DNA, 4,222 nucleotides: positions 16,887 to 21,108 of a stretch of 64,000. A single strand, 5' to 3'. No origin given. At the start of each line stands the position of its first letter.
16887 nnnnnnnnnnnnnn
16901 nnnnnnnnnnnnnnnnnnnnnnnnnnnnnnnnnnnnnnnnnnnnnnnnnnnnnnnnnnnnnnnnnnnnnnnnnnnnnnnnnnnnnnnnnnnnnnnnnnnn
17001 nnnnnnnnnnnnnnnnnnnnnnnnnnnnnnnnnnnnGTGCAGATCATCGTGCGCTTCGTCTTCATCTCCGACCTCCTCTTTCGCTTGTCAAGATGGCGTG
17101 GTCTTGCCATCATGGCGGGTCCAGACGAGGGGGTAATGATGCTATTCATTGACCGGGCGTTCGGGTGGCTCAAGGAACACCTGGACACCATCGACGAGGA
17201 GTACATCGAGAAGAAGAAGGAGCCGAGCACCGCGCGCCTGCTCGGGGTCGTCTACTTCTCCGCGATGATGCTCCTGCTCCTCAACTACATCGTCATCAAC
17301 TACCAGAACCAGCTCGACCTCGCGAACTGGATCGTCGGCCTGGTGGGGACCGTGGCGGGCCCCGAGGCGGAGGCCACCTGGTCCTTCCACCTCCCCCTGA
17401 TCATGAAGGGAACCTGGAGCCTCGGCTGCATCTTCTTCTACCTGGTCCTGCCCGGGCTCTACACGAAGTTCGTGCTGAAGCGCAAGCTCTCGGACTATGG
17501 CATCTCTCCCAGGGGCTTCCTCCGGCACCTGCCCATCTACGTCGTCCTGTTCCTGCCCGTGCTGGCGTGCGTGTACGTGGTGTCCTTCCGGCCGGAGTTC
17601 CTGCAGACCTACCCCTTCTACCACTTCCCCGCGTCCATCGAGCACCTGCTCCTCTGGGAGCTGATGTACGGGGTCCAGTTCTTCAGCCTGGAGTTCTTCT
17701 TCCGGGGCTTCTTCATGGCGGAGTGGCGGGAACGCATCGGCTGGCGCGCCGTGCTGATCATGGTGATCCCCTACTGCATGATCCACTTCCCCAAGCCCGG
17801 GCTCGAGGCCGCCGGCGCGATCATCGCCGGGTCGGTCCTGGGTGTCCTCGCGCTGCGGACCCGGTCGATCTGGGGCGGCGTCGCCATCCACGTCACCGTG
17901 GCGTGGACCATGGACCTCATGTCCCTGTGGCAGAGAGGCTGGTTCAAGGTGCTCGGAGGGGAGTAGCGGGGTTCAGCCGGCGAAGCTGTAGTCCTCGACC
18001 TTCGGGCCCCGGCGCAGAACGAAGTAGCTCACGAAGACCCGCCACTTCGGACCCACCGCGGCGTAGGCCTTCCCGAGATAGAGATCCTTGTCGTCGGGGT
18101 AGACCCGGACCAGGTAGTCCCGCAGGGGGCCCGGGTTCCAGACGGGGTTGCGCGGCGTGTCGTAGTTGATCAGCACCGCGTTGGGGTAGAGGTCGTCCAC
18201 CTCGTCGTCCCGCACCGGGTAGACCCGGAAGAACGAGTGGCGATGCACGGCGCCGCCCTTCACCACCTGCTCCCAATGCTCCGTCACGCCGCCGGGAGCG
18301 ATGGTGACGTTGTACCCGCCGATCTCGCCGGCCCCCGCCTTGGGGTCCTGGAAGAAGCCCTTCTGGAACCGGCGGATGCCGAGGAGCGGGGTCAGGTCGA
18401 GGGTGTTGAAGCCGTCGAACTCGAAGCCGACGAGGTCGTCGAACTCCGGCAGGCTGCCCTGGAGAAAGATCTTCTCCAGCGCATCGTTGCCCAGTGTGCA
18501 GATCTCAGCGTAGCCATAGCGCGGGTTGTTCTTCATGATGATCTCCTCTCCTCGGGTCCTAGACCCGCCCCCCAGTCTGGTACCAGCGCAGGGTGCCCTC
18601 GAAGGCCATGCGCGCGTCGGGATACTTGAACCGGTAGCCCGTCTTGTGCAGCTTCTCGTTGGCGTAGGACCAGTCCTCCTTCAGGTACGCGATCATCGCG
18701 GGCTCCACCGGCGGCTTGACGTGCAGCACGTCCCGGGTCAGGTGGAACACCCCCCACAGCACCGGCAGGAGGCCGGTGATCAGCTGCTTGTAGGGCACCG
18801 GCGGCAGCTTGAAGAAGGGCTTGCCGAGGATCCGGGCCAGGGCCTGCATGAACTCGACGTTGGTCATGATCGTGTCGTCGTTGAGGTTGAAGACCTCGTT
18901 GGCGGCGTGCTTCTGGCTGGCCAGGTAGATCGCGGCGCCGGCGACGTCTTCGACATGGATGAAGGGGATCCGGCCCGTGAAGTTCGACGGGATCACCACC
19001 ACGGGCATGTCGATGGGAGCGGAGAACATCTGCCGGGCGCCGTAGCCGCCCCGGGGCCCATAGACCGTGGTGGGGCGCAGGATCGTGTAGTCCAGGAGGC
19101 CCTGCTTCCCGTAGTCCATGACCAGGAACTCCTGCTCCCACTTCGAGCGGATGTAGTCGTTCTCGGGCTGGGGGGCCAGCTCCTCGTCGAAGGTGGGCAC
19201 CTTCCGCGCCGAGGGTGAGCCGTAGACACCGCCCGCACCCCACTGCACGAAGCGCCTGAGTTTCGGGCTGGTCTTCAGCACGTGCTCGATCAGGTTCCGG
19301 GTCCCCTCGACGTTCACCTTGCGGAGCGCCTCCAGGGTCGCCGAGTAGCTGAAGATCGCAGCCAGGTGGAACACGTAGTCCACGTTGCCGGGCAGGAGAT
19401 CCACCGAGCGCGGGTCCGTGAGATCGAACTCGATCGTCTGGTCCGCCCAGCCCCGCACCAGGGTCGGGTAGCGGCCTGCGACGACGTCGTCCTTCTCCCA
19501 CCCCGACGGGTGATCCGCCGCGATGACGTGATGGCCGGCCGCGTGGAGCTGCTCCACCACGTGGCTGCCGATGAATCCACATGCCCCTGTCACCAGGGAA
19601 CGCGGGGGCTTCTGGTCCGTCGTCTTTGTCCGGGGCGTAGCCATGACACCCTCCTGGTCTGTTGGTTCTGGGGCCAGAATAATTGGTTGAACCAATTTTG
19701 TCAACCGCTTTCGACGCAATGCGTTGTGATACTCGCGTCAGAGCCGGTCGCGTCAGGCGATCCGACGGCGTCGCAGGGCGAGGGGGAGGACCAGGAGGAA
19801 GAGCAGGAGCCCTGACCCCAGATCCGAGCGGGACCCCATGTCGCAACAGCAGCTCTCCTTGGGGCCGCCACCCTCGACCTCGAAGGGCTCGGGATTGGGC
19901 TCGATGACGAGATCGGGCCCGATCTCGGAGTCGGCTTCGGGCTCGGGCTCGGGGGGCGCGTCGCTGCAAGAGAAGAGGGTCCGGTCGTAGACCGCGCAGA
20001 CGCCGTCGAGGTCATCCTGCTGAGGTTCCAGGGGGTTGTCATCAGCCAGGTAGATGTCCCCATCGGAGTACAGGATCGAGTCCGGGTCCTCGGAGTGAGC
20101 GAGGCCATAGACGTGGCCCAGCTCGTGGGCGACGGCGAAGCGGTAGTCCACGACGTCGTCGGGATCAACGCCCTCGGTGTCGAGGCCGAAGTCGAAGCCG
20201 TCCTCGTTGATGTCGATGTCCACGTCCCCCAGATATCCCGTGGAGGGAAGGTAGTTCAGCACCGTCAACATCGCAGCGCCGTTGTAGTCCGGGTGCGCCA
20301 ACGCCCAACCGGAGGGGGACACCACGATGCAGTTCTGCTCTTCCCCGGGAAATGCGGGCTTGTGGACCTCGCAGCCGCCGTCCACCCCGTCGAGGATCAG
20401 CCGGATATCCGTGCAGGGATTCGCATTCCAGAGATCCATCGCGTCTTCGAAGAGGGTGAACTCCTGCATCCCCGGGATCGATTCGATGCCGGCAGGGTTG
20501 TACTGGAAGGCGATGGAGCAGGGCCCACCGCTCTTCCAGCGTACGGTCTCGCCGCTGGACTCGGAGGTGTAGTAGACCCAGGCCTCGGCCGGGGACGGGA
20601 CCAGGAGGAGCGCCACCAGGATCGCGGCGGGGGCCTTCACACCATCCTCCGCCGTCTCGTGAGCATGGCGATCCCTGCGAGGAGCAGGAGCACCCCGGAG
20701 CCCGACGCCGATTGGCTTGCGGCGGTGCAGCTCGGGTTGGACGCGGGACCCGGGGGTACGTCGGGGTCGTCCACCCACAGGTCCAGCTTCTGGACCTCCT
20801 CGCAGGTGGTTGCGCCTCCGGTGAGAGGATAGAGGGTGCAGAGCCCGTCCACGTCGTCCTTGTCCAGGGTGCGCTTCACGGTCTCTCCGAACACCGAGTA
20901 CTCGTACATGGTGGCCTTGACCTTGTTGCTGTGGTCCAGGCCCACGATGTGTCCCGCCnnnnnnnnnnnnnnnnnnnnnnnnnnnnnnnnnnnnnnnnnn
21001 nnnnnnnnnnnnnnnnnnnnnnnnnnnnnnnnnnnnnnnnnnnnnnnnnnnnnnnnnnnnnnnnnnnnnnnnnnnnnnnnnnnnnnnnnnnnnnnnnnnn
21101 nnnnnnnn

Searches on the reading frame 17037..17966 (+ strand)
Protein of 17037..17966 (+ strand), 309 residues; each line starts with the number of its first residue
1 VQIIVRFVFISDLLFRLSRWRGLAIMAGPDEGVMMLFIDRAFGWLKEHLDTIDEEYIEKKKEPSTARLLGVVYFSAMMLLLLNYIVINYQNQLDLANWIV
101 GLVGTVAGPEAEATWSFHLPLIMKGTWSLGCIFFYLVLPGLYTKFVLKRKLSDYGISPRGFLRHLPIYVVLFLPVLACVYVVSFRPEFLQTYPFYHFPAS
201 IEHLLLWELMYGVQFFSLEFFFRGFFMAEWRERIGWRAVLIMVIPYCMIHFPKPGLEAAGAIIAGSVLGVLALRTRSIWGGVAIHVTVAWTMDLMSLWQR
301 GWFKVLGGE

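Call 12: search_protein_families(library=pfam, proteins=[window:17037-17966:+], max_evalue=0.001)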
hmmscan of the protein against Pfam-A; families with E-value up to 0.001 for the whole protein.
window:17037-17966:+ (309 aa): 1 family
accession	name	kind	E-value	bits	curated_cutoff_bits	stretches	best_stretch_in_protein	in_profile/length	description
PF02517.21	Rce1-like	-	3.2e-11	43.8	22.4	1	209-289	10-91/93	Type II CAAX prenyl endopeptidase Rce1-like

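Call 14: search_protein_families(library=ncbifam, proteins=[window:17037-17966:+], max_evalue=0.01)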
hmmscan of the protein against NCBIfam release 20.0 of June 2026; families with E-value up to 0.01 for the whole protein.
window:17037-17966:+ (309 aa): 3 families
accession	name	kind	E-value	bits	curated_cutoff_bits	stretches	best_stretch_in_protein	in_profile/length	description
NF040590.1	CPBP_Pyro_MrtA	exception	4.5e-19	69.4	200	1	126-295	25-191/194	CPBP family archaeomyxosortase MrtA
NF041647.1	ABC_perm_CPBP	equivalog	4.4e-06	25.7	435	1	219-287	558-625/636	ABC transporter permease subunit/CPBP intramembrane protease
NF033192.3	CPBP_JDVT_MrtJ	equivalog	0.0064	17.2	75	0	222-288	16-91/98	JDVT-CTERM system glutamic-type intramembrane protease MrtJ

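Call 82: find_homologous_proteins(query=window:17139-17963:+, max_evalue=0.00001)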
Query window:17139-17963:+ (275 aa): 3072 proteins with E <= 0.00001 among 5299 candidates; the best 120 are listed.
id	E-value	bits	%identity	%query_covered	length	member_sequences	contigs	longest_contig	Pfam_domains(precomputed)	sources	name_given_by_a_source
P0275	9.2e-162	555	86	100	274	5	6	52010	PF02517.22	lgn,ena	-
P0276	2.5e-160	551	85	100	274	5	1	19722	PF02517.22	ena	-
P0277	4.4e-143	494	79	98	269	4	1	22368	PF02517.22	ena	-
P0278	2.2e-136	472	76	98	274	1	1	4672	PF02517.22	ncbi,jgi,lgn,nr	ncbi:MAG: CPBP family intramembrane metalloprotease [Deltaproteobacteria bacterium]|nr:CPBP family i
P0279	1.5e-93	331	59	97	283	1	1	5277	PF02517.22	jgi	jgi:uncharacterized protein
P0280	5.8e-91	323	59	93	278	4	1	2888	PF02517.22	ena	-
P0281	9.4e-91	322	58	93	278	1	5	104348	PF02517.22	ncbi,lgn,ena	-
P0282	1.6e-89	318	56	97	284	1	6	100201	PF02517.22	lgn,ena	-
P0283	1.1e-88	316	56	96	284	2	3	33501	PF02517.22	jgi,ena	jgi:membrane protease YdiL (CAAX protease family)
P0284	2.9e-88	314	56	97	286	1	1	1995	PF02517.22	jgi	-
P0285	4.4e-88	314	56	97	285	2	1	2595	PF02517.22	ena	-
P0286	5.3e-88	313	55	97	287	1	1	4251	PF02517.22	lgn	-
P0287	1.1e-87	312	56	93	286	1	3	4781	PF02517.22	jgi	-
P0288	1.5e-87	312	59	94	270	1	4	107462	PF02517.22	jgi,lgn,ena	jgi:membrane protease YdiL (CAAX protease family)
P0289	9.9e-87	309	63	83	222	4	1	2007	PF02517.22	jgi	jgi:membrane protease YdiL (CAAX protease family)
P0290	6.5e-86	306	55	97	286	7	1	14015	PF02517.22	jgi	-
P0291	8.5e-85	303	56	95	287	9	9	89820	PF02517.22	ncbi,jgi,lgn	jgi:membrane protease YdiL (CAAX protease family)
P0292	1.3e-84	302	56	94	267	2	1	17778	PF02517.22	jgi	-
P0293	1.8e-84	302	54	98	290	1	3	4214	PF02517.22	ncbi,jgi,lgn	jgi:membrane protease YdiL (CAAX protease family)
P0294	2.7e-84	301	56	93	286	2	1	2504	PF02517.22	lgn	-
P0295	3.9e-84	301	54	97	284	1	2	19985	PF02517.22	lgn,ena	-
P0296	8.6e-84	299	54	96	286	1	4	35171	PF02517.22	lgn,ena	-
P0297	5.7e-82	293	54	98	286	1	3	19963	PF02517.22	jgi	-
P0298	1.3e-80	289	55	93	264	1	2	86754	PF02517.22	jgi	jgi:membrane protease YdiL (CAAX protease family)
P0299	2.0e-80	288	54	95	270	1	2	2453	PF02517.22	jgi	jgi:membrane protease YdiL (CAAX protease family)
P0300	4.0e-76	274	50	94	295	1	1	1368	PF02517.22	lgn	-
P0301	1.4e-70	256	48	94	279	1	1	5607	PF02517.22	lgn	-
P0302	8.0e-70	254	46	98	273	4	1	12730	PF02517.22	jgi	-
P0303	6.4e-69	251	47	95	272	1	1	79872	PF02517.22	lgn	-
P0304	1.2e-68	250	48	91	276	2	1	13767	PF02517.22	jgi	jgi:hypothetical protein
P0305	1.4e-68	250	46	93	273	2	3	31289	PF02517.22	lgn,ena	-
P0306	3.6e-68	248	48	93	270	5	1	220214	PF02517.22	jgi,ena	-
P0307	9.8e-68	247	47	93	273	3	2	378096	PF02517.22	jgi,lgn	jgi:membrane protease YdiL (CAAX protease family)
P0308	2.0e-67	246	52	82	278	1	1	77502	PF02517.22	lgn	-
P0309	2.4e-67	245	52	81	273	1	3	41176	PF02517.22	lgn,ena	-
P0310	3.3e-67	245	52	96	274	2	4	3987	PF02517.22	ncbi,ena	-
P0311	4.8e-67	244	46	96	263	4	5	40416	PF02517.22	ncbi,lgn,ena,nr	ncbi:MAG: hypothetical protein CMH54_04550 [Myxococcales bacterium]|nr:hypothetical protein [Myxococ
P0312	8.0e-67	244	49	92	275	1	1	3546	PF02517.22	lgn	-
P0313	3.0e-66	242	47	96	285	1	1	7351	PF02517.22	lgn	-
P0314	3.6e-66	242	48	91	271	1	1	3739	PF02517.22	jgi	-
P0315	6.9e-66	241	49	91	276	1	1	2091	PF02517.22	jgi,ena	jgi:membrane protease YdiL (CAAX protease family)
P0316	7.0e-66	241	58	67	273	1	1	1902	PF02517.22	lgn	-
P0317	9.4e-66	240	48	93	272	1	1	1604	PF02517.22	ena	-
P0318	1.6e-65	240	53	80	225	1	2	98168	PF02517.22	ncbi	-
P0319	1.6e-65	239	47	96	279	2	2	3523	PF02517.22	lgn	-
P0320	1.9e-65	239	53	85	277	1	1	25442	PF02517.22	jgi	-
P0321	2.4e-65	239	46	97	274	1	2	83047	PF02517.22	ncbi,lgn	-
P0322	2.9e-65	239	46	94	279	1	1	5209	PF02517.22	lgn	-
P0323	7.5e-65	237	51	81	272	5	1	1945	PF02517.22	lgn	-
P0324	8.5e-65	237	52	82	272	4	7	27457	PF02517.22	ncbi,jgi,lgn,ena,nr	ncbi:MAG TPA: CPBP family glutamic-type intramembrane protease [Myxococcota bacterium]|jgi:membrane 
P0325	1.0e-64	237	47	93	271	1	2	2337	PF02517.22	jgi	jgi:membrane protease YdiL (CAAX protease family)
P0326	1.7e-64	236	46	93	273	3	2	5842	PF02517.22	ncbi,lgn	-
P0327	2.3e-64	236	47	93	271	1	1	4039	PF02517.22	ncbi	-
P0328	2.6e-64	236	46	93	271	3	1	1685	PF02517.22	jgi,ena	-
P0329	4.7e-64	235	45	94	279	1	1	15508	PF02517.22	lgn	-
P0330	5.0e-64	235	46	91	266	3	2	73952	PF02517.22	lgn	-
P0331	5.1e-64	235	46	100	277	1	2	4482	PF02517.22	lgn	-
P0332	5.4e-64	234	48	99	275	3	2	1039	PF02517.22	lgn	-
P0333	5.8e-64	234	47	96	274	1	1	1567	PF02517.22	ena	-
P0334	9.2e-64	234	51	89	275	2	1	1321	PF02517.22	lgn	-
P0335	1.1e-63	233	46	96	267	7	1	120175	PF02517.22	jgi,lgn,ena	jgi:membrane protease YdiL (CAAX protease family)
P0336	1.3e-63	233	52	82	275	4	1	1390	PF02517.22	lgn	-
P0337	1.5e-63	233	48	97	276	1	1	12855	PF02517.22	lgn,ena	-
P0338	1.6e-63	233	47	96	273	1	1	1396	PF02517.22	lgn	-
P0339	1.7e-63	233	47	100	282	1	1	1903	PF02517.22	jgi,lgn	-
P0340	1.8e-63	233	44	98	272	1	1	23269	PF02517.22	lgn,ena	-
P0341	2.2e-63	232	53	80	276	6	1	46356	PF02517.22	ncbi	-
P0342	2.3e-63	232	47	96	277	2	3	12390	PF02517.22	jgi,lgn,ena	-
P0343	5.6e-63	231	46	92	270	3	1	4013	PF02517.22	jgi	-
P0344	8.4e-63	231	49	81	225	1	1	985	PF02517.22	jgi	jgi:membrane protease YdiL (CAAX protease family)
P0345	9.5e-63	230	47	97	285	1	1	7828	PF02517.22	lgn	-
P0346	1.2e-62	230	47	93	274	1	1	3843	PF02517.22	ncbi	-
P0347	1.3e-62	230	46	93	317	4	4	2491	PF02517.22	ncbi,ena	-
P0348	3.3e-62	229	44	97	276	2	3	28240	PF02517.22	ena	-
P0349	4.1e-62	228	46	93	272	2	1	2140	PF02517.22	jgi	jgi:membrane protease YdiL (CAAX protease family)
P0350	6.0e-62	228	46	89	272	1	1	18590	PF02517.22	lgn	-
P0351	7.7e-62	227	52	83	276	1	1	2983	PF02517.22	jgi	jgi:membrane protease YdiL (CAAX protease family)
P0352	7.9e-62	227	46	96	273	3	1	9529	PF02517.22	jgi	-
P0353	3.1e-61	225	46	91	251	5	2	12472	PF02517.22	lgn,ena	-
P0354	4.1e-61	225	48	90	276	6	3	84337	PF02517.22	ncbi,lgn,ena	-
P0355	4.4e-61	225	46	95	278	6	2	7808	PF02517.22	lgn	-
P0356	5.1e-61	225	43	94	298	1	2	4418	PF02517.22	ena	-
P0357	6.0e-61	224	45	93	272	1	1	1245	PF02517.22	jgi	-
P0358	8.1e-61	224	52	81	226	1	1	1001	PF02517.22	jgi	jgi:membrane protease YdiL (CAAX protease family)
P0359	8.8e-61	224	46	92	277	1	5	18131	PF02517.22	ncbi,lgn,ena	-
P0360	2.5e-60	222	45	100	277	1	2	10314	PF02517.22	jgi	-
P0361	3.2e-60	222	46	91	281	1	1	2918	PF02517.22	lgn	-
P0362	4.5e-60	222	45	93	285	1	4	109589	PF02517.22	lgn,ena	-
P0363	4.8e-60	222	44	96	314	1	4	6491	PF02517.22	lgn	-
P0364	6.1e-60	221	46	93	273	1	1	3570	PF02517.22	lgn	-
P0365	7.7e-60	221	47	78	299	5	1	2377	PF02517.22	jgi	jgi:membrane protease YdiL (CAAX protease family)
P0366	8.5e-60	221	46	96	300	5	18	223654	PF02517.22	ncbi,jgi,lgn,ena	jgi:membrane protease YdiL (CAAX protease family)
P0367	1.2e-59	220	46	96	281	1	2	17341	PF02517.22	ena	-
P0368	1.5e-59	220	46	92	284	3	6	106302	PF02517.22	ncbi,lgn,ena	-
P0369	1.6e-59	220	44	94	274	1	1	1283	PF02517.22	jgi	jgi:membrane protease YdiL (CAAX protease family)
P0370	1.9e-59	220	50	81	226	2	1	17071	PF02517.22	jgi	jgi:membrane protease YdiL (CAAX protease family)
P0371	2.0e-59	219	45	93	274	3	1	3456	PF02517.22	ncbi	-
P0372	2.1e-59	219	43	94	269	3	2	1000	PF02517.22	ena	-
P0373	2.2e-59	219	45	93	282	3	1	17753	PF02517.22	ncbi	-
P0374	2.2e-59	219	45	91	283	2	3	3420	PF02517.22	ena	-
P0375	2.4e-59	219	45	88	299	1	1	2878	PF02517.22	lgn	-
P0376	2.5e-59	219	46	88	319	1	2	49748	PF02517.22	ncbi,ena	-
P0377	2.9e-59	219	43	96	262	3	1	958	PF02517.22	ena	-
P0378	3.0e-59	219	45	96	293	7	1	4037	PF02517.22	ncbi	-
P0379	3.0e-59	219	42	94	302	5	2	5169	PF02517.22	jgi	jgi:membrane protease YdiL (CAAX protease family)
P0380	3.8e-59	219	49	81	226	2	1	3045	PF02517.22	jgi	-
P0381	4.0e-59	218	44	97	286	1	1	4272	PF02517.22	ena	-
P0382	4.6e-59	218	43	94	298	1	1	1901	PF02517.22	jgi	jgi:membrane protease YdiL (CAAX protease family)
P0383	5.1e-59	218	47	85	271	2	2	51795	PF02517.22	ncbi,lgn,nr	ncbi:MAG: CPBP family intramembrane metalloprotease [Deltaproteobacteria bacterium]|nr:CPBP family i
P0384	5.9e-59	218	44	88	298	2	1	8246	PF02517.22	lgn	-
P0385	9.8e-59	217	45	93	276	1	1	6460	PF02517.22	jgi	-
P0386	1.2e-58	217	46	91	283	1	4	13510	PF02517.22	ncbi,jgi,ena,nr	ncbi:MAG TPA: hypothetical protein DCQ06_06765 [Myxococcales bacterium]|nr:hypothetical protein [Myx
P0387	1.7e-58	216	45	88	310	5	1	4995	PF02517.22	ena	-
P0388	3.0e-58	216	46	86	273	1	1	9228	PF02517.22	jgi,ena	-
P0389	5.9e-58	215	44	94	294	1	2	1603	PF02517.22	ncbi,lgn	-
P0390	7.9e-58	214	44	89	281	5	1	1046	PF02517.22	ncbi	-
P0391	7.9e-58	214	44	92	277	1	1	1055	PF02517.22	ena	-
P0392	9.7e-58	214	48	83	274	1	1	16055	PF02517.22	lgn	-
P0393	1.2e-57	214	46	86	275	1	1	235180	PF02517.22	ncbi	ncbi:MAG: CPBP family intramembrane glutamic endopeptidase [Myxococcota bacterium]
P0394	1.4e-57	213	44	92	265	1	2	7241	PF02517.22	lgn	-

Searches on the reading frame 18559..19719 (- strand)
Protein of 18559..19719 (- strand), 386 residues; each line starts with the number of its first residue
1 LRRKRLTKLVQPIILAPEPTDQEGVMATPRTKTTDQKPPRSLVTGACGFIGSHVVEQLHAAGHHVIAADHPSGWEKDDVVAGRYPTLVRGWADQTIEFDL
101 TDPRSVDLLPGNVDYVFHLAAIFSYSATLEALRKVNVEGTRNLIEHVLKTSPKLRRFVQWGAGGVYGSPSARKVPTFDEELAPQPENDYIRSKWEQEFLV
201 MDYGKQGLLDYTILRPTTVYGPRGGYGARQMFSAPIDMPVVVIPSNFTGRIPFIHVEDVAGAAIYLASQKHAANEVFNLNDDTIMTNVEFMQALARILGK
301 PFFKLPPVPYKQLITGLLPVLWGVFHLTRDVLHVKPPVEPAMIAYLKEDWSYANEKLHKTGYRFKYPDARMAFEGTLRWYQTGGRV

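Call 12: search_protein_families(library=pfam, proteins=[window:18559-19719:-], max_evalue=0.001)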
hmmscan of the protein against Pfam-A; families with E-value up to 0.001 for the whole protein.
window:18559-19719:- (386 aa): 6 families
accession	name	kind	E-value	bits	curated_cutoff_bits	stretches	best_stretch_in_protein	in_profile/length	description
PF01370.27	Epimerase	-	1.9e-37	129.4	20.9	1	42-279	2-239/240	NAD dependent epimerase/dehydratase family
PF16363.11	GDP_Man_Dehyd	-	2.2e-18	67.3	27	1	42-227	1-191/332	GDP-mannose 4,6 dehydratase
PF07993.18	NAD_binding_4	-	1.4e-17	64.2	20.1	1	105-233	81-220/258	Male sterility protein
PF01073.25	3Beta_HSD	-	3.5e-14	52.9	22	1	42-264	1-226/280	3-beta hydroxysteroid dehydrogenase/isomerase family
PF04321.23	RmlD_sub_bind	-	1.5e-10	41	27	1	42-311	4-244/287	RmlD substrate binding domain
PF13460.12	NAD_binding_10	-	2.1e-08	34.7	27.2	1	45-221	1-148/184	NAD(P)H-binding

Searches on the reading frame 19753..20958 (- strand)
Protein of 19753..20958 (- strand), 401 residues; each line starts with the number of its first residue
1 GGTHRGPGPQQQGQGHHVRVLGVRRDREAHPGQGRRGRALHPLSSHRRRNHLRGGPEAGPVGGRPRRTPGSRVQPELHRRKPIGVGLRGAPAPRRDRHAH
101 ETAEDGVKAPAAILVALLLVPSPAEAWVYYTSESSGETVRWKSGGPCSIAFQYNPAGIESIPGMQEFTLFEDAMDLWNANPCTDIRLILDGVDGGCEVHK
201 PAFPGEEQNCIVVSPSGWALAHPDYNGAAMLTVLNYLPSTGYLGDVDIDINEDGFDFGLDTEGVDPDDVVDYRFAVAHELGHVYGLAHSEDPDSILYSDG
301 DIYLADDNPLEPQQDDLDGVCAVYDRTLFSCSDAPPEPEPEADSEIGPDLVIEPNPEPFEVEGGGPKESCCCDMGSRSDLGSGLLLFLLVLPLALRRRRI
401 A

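Call 13: search_protein_families(library=ncbifam, proteins=[window:19753-20958:-], max_evalue=0.001)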
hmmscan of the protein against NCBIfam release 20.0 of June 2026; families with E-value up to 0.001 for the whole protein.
window:19753-20958:- (401 aa): 1 family
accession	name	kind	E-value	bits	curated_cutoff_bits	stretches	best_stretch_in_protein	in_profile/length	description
NF041905.1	MXAN_2677_2678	equivalog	2.9e-13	49.5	250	1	230-331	135-241/283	myxosortase-dependent metalloprotease, MXAN_2677/MXAN_2678 family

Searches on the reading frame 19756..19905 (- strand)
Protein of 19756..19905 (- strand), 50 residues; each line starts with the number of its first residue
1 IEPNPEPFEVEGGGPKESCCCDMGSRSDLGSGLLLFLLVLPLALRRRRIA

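Call 7: search_protein_families(library=ncbifam, proteins=[window:19756-19905:-], max_evalue=10)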
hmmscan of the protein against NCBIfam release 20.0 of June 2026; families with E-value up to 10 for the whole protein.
seq(50 aa): 4 families
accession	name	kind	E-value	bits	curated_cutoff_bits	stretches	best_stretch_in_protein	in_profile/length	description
TIGR04564.1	Synergist_CTERM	domain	0.0025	17.9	22.5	1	29-48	7-27/27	Synerg-CTERM sorting domain-containing protein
NF045638.1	Mrt_dep_phytase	exception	0.14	10.8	440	1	11-48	391-429/430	myxosortase-dependent phytase-like phosphatase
TIGR03901.2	MYXO-CTERM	domain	0.16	12.4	20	1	20-48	4-33/34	MYXO-CTERM sorting domain-containing protein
TIGR04288.2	CGP_CTERM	domain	0.36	11.3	21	1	32-47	5-20/20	CGP-CTERM sorting domain-containing protein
